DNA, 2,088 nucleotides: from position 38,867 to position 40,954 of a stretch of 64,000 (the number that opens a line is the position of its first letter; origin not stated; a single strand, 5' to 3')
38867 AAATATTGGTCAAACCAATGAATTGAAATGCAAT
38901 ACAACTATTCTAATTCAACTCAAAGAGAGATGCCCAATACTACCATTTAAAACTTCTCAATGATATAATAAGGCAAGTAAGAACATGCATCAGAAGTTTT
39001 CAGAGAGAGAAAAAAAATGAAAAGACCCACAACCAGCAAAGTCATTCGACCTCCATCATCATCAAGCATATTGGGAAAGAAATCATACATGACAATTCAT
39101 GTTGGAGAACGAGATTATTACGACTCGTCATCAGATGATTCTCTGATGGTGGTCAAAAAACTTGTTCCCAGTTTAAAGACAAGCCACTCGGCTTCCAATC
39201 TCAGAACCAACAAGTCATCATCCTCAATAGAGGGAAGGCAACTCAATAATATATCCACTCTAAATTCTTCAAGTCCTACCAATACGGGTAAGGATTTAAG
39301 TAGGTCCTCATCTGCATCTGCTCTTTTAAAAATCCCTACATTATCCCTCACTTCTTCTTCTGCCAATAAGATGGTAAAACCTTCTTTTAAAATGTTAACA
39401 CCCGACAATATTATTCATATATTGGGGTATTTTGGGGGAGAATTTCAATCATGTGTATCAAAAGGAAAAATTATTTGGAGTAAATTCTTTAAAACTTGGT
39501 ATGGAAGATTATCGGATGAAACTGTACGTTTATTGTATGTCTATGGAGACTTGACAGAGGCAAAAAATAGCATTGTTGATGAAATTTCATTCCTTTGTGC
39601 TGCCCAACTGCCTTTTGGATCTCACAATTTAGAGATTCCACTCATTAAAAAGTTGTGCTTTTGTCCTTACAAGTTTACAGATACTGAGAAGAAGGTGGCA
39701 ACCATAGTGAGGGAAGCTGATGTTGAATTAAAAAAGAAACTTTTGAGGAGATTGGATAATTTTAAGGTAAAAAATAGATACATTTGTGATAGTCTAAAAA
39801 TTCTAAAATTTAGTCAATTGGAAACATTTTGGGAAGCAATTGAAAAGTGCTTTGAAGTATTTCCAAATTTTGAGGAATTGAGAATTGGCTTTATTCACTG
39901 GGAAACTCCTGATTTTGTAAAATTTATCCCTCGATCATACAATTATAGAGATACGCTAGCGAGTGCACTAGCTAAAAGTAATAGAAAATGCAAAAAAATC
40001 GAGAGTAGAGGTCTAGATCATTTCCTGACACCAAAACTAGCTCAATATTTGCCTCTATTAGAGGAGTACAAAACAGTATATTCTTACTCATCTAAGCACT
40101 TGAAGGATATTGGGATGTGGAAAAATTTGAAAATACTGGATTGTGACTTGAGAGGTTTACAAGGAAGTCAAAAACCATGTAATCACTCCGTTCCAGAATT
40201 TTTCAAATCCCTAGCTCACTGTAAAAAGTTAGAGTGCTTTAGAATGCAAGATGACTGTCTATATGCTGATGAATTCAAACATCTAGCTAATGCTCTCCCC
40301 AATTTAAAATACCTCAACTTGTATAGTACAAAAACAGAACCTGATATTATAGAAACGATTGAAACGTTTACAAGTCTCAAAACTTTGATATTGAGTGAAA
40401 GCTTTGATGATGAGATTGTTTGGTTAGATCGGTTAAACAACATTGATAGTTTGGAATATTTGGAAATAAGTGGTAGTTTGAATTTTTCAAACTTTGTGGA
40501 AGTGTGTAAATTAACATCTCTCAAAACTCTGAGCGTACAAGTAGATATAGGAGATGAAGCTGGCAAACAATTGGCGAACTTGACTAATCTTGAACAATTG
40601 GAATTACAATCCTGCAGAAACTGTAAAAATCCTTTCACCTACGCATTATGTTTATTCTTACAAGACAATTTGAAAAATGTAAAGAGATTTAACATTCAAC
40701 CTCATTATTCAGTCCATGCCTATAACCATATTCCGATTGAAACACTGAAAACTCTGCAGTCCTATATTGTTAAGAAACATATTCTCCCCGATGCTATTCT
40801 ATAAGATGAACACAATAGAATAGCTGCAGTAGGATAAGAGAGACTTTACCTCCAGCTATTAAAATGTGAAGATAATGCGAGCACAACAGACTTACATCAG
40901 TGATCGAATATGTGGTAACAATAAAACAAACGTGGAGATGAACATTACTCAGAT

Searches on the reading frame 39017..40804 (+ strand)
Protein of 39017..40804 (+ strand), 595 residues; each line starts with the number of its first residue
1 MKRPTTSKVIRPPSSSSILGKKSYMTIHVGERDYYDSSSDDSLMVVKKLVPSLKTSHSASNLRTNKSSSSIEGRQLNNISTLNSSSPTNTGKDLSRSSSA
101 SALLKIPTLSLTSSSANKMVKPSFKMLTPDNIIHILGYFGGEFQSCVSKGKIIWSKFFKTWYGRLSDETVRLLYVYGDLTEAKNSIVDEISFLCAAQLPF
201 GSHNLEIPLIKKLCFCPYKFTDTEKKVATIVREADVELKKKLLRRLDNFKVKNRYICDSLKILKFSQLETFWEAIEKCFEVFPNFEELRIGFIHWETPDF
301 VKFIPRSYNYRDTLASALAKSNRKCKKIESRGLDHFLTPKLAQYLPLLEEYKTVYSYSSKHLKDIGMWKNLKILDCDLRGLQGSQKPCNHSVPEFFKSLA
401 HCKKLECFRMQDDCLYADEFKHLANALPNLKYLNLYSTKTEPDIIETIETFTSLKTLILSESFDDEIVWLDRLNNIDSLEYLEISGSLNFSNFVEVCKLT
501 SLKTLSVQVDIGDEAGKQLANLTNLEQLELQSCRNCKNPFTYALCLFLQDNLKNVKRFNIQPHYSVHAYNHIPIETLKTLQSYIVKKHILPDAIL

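Call 16: search_protein_families(library=pfam, proteins=[window:39017-40804:+])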
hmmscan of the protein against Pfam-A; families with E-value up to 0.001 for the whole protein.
window:39017-40804:+ (595 aa): 2 families
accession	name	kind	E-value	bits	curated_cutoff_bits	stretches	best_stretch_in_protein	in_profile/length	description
PF23598.1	LRR_14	-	6.2e-10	38.8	40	1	400-584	19-198/353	Leucine-rich repeat region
PF12799.13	LRR_4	-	0.00033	21.2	27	0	500-533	1-33/44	Leucine Rich repeats (2 copies)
